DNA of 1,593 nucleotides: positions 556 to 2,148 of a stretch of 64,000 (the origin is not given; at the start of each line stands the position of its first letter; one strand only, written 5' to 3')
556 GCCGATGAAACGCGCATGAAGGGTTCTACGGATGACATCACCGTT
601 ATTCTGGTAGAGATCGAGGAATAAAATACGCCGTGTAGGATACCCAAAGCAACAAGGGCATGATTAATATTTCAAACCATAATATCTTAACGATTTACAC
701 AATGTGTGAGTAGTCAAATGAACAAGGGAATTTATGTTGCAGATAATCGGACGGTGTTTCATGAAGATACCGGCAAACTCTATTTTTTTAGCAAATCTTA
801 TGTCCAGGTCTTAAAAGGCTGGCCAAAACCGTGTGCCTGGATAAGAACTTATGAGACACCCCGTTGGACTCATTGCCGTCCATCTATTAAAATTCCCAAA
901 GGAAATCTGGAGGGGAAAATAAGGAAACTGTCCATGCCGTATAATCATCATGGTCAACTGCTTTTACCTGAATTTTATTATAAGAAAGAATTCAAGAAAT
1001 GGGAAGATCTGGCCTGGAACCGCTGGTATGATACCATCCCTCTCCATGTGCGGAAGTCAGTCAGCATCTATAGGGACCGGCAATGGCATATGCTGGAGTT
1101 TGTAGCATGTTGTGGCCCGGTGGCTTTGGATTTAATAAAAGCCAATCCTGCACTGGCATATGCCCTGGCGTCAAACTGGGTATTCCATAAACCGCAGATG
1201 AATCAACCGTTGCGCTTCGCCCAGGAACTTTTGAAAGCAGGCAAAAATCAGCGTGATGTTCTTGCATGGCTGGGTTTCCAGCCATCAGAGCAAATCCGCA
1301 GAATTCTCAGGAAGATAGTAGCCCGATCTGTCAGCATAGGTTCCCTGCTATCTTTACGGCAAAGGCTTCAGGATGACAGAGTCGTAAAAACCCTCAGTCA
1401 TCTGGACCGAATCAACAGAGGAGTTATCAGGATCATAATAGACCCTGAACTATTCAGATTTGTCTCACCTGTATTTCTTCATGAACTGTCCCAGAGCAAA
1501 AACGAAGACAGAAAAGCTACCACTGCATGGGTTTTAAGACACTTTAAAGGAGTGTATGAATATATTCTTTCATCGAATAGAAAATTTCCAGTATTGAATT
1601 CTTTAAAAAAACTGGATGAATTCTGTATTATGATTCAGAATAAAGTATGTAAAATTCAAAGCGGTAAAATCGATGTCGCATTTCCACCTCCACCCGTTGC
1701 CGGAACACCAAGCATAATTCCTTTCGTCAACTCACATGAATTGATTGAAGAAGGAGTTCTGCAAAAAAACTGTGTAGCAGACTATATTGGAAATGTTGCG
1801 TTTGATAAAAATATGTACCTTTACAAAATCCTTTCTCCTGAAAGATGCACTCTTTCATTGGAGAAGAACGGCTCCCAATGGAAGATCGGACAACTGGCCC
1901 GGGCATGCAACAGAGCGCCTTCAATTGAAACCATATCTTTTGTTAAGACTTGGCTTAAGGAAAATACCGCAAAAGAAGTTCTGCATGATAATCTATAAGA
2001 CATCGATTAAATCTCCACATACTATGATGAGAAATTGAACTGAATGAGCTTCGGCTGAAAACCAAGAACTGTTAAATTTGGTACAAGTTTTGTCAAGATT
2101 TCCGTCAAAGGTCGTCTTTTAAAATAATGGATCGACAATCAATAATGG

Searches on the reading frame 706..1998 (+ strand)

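Call 28: search_protein_families(library=pfam, proteins=[window:706-1998:+], max_evalue=0.00001)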
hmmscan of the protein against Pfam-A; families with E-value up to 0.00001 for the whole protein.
window:706-1998:+ (430 aa): 0 families

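Call 41: search_protein_families(library=pfam, proteins=[window:706-1998:+], max_evalue=5)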
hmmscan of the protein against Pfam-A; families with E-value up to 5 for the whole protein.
window:706-1998:+ (430 aa): 2 families
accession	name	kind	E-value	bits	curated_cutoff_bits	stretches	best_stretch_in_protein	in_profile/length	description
PF14284.11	PcfJ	-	4.3e-05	23.8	25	1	337-405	68-138/147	PcfJ-like protein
PF24163.2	HCP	-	0.23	12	27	0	85-123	124-167/169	Head completion protein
